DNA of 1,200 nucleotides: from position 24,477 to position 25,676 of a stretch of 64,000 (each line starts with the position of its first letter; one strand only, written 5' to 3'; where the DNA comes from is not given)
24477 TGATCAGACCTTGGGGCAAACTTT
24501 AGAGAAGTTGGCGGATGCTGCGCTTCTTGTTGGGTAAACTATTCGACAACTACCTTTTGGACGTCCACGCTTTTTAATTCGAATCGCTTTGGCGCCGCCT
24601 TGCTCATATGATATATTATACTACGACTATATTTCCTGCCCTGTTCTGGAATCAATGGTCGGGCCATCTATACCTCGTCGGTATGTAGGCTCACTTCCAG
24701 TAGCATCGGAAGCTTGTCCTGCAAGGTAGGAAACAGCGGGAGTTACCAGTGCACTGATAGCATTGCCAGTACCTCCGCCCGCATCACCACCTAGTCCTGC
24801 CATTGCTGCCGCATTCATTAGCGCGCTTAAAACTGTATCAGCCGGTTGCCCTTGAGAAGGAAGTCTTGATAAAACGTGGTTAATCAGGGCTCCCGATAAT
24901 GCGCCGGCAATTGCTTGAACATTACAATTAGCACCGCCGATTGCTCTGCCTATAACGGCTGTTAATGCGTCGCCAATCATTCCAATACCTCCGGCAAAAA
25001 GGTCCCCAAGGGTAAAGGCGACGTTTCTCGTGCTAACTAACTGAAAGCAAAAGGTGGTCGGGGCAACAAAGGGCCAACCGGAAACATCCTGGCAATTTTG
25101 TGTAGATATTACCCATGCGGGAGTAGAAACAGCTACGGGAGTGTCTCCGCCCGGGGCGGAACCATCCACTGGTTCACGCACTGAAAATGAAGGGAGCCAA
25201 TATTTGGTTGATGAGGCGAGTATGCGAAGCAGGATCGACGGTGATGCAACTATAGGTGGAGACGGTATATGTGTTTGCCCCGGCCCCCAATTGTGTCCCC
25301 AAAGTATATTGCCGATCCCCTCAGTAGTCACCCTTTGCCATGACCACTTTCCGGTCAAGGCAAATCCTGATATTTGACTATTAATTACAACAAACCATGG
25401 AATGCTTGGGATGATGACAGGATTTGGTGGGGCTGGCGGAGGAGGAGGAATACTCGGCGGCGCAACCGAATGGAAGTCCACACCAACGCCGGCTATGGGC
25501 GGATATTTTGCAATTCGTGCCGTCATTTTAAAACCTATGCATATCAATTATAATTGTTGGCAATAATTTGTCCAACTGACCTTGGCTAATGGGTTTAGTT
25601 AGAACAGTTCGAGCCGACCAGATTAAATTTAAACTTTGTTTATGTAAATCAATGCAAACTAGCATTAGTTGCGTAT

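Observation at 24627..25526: Terminal vgrG-operon gene: glycine-zipper candidate effector with no adjacent immunity gene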

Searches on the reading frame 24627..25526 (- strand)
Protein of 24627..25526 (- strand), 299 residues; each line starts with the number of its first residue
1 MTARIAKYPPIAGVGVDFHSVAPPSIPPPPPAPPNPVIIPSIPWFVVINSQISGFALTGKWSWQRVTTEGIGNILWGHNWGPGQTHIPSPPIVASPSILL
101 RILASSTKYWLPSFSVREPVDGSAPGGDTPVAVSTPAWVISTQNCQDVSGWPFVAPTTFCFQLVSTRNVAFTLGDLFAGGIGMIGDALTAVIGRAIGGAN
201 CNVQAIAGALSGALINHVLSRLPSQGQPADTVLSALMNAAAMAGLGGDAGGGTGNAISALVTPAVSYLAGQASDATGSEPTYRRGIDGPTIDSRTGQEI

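Call 4: search_protein_families(library=pfam, proteins=[window:24627-25526:-], max_evalue=1)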
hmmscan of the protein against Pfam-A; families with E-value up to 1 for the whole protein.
window:24627-25526:- (299 aa): 0 families

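Call 5: search_protein_families(library=ncbifam, proteins=[window:24627-25526:-], max_evalue=1)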
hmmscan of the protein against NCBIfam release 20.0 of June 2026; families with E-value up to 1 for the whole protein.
window:24627-25526:- (299 aa): 0 families

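Call 6: find_homologous_proteins(query=window:24627-25526:-, max_evalue=0.01)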
Query window:24627-25526:- (299 aa): 63 proteins with E <= 0.01 among 4650 candidates.
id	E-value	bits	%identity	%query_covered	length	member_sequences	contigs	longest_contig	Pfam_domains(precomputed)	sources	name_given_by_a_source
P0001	1.3e-175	601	92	100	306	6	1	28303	-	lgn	-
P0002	9.7e-146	503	75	100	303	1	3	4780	-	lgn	-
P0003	2.0e-135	469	73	99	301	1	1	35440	-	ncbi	-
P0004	2.3e-131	456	68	100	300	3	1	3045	-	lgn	-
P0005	2.7e-98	347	62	88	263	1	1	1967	-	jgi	jgi:hypothetical protein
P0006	1.2e-89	319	58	91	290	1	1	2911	-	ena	-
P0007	4.8e-87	310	57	96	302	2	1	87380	-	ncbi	-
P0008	3.1e-86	308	57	89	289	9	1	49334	-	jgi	jgi:hypothetical protein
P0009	3.5e-84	301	52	97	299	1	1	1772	-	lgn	-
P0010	1.7e-82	295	54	93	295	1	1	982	-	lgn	-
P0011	8.2e-81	290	51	97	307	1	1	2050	-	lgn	-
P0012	8.7e-81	290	58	78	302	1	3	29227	-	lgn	-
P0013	9.0e-80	286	59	82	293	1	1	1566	-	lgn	-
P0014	1.8e-79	285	55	86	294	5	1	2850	-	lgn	-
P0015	1.1e-77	279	66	65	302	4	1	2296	-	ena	-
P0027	1.9e-69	253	55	73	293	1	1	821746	-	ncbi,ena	-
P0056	6.5e-54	201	48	75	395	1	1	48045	-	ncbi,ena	-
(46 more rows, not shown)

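Call 9: search_solved_structures(query=A1, max_evalue=10, show_alignments=2)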
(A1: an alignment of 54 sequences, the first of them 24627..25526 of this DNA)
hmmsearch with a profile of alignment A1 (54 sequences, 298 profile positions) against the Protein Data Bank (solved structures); distinct sequences matched with E-value up to 10: 17.
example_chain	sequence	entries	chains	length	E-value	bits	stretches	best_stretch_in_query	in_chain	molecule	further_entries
1rcj_A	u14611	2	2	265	0.81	12.7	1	170-229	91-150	Beta-lactamase SHV-1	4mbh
2h0t_A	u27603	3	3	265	0.81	12.7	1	170-229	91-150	Broad-spectrum beta-lactamase SHV-1 | Beta-lactamase SHV-1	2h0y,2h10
2a49_A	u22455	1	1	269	0.84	12.6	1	170-229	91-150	Beta-lactamase SHV-1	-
2a3u_A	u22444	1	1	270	0.84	12.6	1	170-229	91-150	Beta-lactamase SHV-1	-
6nfd_A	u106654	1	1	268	1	12.3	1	170-211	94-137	beta-lactamase SHV-11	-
3opl_A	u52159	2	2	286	1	12.3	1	170-212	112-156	Beta-lactamase SHV-1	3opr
2g2w_A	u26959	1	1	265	1.1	12.2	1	170-211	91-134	Beta-lactamase SHV-1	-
3oph_A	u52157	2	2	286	1.1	12.2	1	170-212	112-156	Beta-lactamase SHV-1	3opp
3n4i_A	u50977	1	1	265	1.1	12.2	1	170-211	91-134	Beta-lactamase SHV-1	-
1n9b_A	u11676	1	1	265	1.1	12.2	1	170-211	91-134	BETA-LACTAMASE SHV-2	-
1ong_A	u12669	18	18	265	1.1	12.2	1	170-211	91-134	BETA-LACTAMASE SHV-1 | PROTEIN (BETA-LACTAMASE SHV-1) | SHV-1 beta-lactamase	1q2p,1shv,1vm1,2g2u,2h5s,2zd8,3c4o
3v5m_A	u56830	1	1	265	1.1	12.2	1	170-211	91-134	Beta-lactamase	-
4fd8_A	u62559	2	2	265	1.2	12.2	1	170-211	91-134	Beta-lactamase SHV-1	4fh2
4fcf_A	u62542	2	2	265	1.2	12.1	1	170-211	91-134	Beta-lactamase SHV-1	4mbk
3d4f_A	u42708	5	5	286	1.3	12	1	170-211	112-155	Beta-lactamase SHV-1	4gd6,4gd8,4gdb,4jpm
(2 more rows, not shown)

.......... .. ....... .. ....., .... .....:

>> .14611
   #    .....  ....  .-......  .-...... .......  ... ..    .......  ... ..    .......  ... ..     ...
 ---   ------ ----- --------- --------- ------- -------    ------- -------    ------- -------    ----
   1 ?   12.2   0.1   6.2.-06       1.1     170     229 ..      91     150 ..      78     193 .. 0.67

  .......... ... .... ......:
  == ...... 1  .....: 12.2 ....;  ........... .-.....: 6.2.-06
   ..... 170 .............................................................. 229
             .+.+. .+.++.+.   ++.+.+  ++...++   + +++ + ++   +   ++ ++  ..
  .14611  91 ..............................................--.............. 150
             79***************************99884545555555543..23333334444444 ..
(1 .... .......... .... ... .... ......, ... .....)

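Call 17: find_encoding_contigs(protein=P0027, flank=10000, max_places=2)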
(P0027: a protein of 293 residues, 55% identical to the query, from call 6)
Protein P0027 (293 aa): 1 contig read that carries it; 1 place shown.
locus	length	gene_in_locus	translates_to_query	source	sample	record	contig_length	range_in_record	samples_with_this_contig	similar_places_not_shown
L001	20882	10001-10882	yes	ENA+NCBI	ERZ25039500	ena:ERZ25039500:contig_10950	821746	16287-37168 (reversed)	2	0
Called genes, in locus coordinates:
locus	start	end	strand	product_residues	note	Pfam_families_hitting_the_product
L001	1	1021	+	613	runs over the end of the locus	PF05947:T6SS_TssF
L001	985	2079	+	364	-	PF06996:T6SS_TssG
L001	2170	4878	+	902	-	PF02861:Clp_N, PF23569:NBD_SMAX1, PF00004:AAA, PF17871:AAA_lid_9, PF07724:AAA_2, PF00004:AAA, PF07728:AAA_5, PF10431:ClpB_D2-small, +4 more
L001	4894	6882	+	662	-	PF05954:Phage_GPD, PF04717:Phage_base_V, PF22178:Gp5_trimer_C, PF06715:Gp5_C (faint), PF22178:Gp5_trimer_C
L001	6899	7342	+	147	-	-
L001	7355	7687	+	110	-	-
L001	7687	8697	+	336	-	PF09937:DUF2169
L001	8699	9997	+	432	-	PF09937:DUF2169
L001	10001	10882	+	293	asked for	-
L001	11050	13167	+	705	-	PF09371:Tex_N, PF22706:Tex_central_region, PF16921:Tex_YqgF, PF14635:HHH_7, PF12836:HHH_3, PF17674:HHH_9, PF00575:S1, PF23459:S1_RRP5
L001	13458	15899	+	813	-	PF12704:MacB_PCD, PF02687:FtsX, PF12704:MacB_PCD, PF02687:FtsX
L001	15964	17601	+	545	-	-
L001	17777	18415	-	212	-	PF01464:SLT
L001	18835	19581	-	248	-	PF13505:OMP_b-brl, PF13568:OMP_b-brl_2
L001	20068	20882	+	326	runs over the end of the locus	-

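Call 18: find_encoding_contigs(protein=P0056, flank=10000, max_places=2)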
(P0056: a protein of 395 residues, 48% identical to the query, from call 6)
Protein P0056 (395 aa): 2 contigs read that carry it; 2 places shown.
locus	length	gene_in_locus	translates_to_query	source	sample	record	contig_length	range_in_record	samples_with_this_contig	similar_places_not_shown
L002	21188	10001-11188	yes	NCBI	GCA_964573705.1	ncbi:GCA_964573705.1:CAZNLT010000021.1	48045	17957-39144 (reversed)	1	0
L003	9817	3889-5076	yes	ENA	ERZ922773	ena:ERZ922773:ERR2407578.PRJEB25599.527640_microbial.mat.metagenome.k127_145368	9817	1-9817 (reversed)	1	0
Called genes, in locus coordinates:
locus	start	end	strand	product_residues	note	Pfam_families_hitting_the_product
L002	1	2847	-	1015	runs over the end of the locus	PF00690:Cation_ATPase_N, PF00122:E1-E2_ATPase, PF13246:Cation_ATPase, PF00702:Hydrolase, PF00689:Cation_ATPase_C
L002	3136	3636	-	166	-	PF11322:DUF3124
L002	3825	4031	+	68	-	-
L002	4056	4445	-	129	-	-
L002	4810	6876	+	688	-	PF05954:Phage_GPD, PF04717:Phage_base_V, PF22178:Gp5_trimer_C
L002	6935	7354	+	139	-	-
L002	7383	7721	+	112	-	-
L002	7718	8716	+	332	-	PF09937:DUF2169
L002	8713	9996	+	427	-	PF09937:DUF2169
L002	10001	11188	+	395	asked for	-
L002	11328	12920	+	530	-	PF13489:Methyltransf_23, PF02390:Methyltransf_4, PF08241:Methyltransf_11, PF08242:Methyltransf_12, PF13649:Methyltransf_25, PF13847:Methyltransf_31, PF10119:MethyTransf_Reg, PF21782:WHD_PKMT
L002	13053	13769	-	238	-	-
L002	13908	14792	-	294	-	PF00892:EamA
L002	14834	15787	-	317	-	PF13557:Phenol_MetA_deg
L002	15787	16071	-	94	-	PF01371:Trp_repressor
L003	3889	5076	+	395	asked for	-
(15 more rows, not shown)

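Call 19: predict_structure(alignment_id=A1)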
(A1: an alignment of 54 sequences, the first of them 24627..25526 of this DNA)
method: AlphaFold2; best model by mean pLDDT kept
length: 299 residues; sequences in the alignment: 54
mean_pLDDT: 85.1   pTM: 0.82
mean pLDDT of the five models: 85.1, 84.7, 83.9, 81.6, 79.7
residues with pLDDT >= 90: 122; 70-90: 155; 50-70: 21; < 50: 1
segments of 3 or more residues with pLDDT < 50: none
pLDDT, mean of each block of 10 residues (from residue 1): 89 95 86 89 95 84 78 92 94 91 93 88 78 89 94 95 89 91 92 86 78 77 77 84 83 85 81 70 59 70
secondary structure, 60 per line:
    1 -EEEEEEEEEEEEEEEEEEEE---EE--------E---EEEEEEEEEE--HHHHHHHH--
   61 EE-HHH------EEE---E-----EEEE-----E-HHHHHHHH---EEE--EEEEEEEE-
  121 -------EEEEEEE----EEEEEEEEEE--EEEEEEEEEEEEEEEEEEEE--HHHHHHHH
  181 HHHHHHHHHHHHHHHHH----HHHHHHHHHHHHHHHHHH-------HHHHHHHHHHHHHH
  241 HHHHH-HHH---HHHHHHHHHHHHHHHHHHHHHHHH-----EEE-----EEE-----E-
elements in order: E2-21 E39-48 H51-58 E73-75 E85-88 H96-103 E107-109 E112-119 E128-134 E139-148 E151-170 H173-197 H202-219 H227-245 H253-276 E282-284 E290-292
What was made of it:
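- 24627..25526 (-): Gene X: 299-aa terminal gene of the vgrG operon, with a PAAR-like N-domain and a Gly/Ala-rich helical C-region. AlphaFold2 model with pLDDT 85 and pTM 0.82 (call 19).
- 24699..25010 (-): C-region (residues 173-276): four predicted helices at 173-197, 202-219, 227-245 and 253-276. Gly+Ala is 35%. The first helix carries the conserved G174-A178-G182-D186-A190 ladder. Model secondary structure (call 19).
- The full-length model is confident and compact (pLDDT 85, pTM 0.82; call 19). The model packs the helices onto the beta domain as one globule (pTM 0.82; call 19).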

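Call 22: fold_search(model_id=the predicted structure, library=pdb)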
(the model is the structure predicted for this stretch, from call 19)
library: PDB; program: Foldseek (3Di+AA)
matches with E <= 10: 108; with E <= 0.001: 0
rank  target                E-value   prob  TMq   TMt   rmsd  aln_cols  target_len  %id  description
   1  7cth_B                4.0e-01  0.08  0.14  0.09  18.2       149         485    9  Cryo-EM structure of dengue virus serotype 2 in complex with the scFv fragment of the broadly neutralizing antibody ED (released 2021-12-01)
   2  6ake_C                4.2e-01  0.06  0.10  0.16  19.3       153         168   13  Crystal structure of mouse claudin-3 in complex with C-terminal fragment of Clostridium perfringens enterotoxin (released 2019-02-27)
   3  6akf_A                4.7e-01  0.04  0.11  0.15  19.3       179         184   14  Crystal structure of mouse claudin-3 P134A mutant in complex with C-terminal fragment of Clostridium perfringens enter (released 2019-02-20)
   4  8y3g_A                1.0e+00  0.05  0.13  0.09  16.3       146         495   11  Cryo-EM structure of dengue virus serotype 2 strain D2Y98P-PP1 N153Q mutant at 4 deg C (released 2025-01-29)
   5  8y3j_A                1.2e+00  0.04  0.13  0.09  16.6       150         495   11  Cryo-EM structure of dengue virus serotype 2 strain D2Y98P-PP1 at 4 deg C (released 2025-01-29)
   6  7yon_R                1.3e+00  0.04  0.12  0.12  15.2       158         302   12  Complex structure of Neuropeptide Y Y2 receptor in complex with PYY(3-36) and Gi (released 2023-03-22)
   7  5b2g_C                1.3e+00  0.02  0.10  0.09  21.2       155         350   11  Crystal structure of human claudin-4 in complex with C-terminal fragment of Clostridium perfringens enterotoxin (released 2016-10-05)
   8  6wyk                  1.3e+00  0.12  0.17  0.13   7.9       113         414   18  Cryo-EM structure of the GltPh L152C-G321C mutant in the intermediate chloride conducting state. (released 2021-02-17)
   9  7kp4_A                1.6e+00  0.02  0.10  0.15  20.2       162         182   12  Crystal structure of human claudin-4 in complex with Clostridium perfringens enterotoxin C-terminal domain (released 2020-12-09)
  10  5vhx_E                1.6e+00  0.02  0.09  0.14  20.8       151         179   12  GluA2-1xGSG1L bound to ZK (released 2017-05-03)
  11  6akf_C                1.7e+00  0.02  0.10  0.14  21.3       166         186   14  Crystal structure of mouse claudin-3 P134A mutant in complex with C-terminal fragment of Clostridium perfringens enter (released 2019-02-20)
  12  5a60                  2.0e+00  0.01  0.12  0.10  16.6       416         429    7  Crystal structure of full-length E. coli ygiF in complex with tripolyphosphate and two magnesium ions (released 2015-08-05)
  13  3wvo_A                2.1e+00  0.06  0.17  0.11  11.6       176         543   10  Crystal structure of Thermobifida fusca Cse1 (released 2015-01-14)
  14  5n77_E                2.3e+00  0.04  0.14  0.17  22.0       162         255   12  Crystal structure of the cytosolic domain of the CorA magnesium channel from Escherichia coli in complex with magnesiu (released 2017-07-12)
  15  9uwl_A                2.3e+00  0.03  0.11  0.12  16.2       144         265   10  Cryo-EM structure of human V1aR bound with SRX246 at a resolution of 2.6 angstrom (released 2026-02-04)
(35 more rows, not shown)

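Call 23: search_protein_families(library=pfam, alignment_id=A1, max_evalue=10)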
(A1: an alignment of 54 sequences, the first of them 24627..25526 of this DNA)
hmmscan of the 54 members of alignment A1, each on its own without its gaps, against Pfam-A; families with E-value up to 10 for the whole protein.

A. member 1, window:24627-25526:- (299 aa): 0 families

B. families by the number of members that match (of 54 scanned): 8 families
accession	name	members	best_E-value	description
PF16101.10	PRIMA1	2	4.4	Proline-rich membrane anchor 1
PF14542.12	Acetyltransf_CG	1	0.076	GCN5-related N-acetyl-transferase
PF00901.23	Orbi_VP5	1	0.22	Orbivirus outer capsid protein VP5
PF04306.18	DUF456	1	1.2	Protein of unknown function (DUF456)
PF22812.1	CR_prot_dom_plant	1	1.6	Plant cysteine-rich protein domain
PF06897.17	DUF1269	1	5.9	Protein of unknown function (DUF1269)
PF04625.18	DEC-1_N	1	6.4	DEC-1 protein, N-terminal region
PF15483.11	DUF4641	1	8.2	Domain of unknown function (DUF4641)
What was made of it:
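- On Glycine-zipper T6SS pore-forming toxins (Tse4 / Ssp6): No known glycine-zipper Pfam family matched any of the 54 members (call 23).
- No known glycine-zipper Pfam family matches (call 23).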

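Call 33: search_protein_representatives(alignment_id=A1)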
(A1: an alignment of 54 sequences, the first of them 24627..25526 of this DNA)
Query: 54 sequences, 298 profile positions. Proteins with E-value up to 0.001 (for the whole library): 114; up to 1e-10: 55; up to 1e-30: 47. The best 114 are listed.
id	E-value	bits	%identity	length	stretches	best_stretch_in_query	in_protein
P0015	3.0e-131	454.1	-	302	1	2-297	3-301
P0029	4.1e-119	414.2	-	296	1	1-298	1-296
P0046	5.3e-115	400.7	-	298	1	1-287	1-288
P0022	3.4e-110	385.0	-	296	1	1-287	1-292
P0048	5.3e-109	381.0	-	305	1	3-286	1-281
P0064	5.1e-101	354.8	-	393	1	1-280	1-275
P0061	2.6e-92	326.2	-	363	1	2-279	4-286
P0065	2.1e-89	316.7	-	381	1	2-279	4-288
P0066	2.3e-89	316.5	-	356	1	3-283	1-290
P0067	1.1e-87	311.0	-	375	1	1-255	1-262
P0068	5.6e-87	308.7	-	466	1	1-285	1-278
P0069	7.4e-86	305.0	-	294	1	1-276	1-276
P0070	9.3e-86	304.7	-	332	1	3-281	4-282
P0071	4.0e-85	302.7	-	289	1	3-272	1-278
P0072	2.8e-82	293.3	-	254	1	1-227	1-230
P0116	9.5e-09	51.9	-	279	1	17-252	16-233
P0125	1.8e-06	44.4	-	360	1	14-285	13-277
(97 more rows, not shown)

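Call 35: search_protein_families(library=pfam, alignment_id=A2, max_evalue=0.01)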
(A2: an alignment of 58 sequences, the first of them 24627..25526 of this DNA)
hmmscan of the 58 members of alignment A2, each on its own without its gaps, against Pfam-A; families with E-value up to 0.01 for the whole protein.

A. member 1, window:24627-25526:- (299 aa): 0 families

B. families by the number of members that match (of 58 scanned): 11 families
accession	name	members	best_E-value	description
PF12883.13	DUF3828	1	3.3e-14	Protein of unknown function (DUF3828)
PF12884.12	TORC_N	1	4.6e-14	Transducer of regulated CREB activity, N terminus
PF21395.2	Arc_capsid_dom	1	3.7e-13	Activity-regulated cytoskeleton-associated protein, capsid domain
PF12262.14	Lipase_bact_N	1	1e-09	Bacterial virulence factor lipase N-terminal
PF14597.12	Lactamase_B_5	1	5.7e-07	Metallo-beta-lactamase superfamily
PF09445.16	Methyltransf_15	1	5.7e-05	RNA cap guanine-N2 methyltransferase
PF19724.4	DUF6217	1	0.0011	Family of unknown function (DUF6217)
PF19377.4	DUF5952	1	0.002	Family of unknown function (DUF5952)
PF03515.19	Cloacin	1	0.0044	Colicin-like bacteriocin tRNase domain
PF19747.4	DUF6234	1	0.0068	Family of unknown function (DUF6234)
PF02718.19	Herpes_UL31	1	0.0095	Herpesvirus UL31-like protein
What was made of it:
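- On DUF4150 / PIPY (PF13665): None in 54 close relatives at E <= 10 or in 58 distant relatives at E <= 0.01 (calls 23, 35).
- Tried and rejected: Pfam on 54 close and 58 distant relatives gave only scattered unrelated hits (calls 23, 35).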

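Call 37: search_dna_similar(query=window:24627-25526:-, collection=plasmids, mode=protein, max_rows=20, max_evalue=0.01)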
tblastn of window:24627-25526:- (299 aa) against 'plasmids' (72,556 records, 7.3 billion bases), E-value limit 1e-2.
No match.
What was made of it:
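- Tried and rejected: tblastn of X against PLSDB plasmids: no match (call 37).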
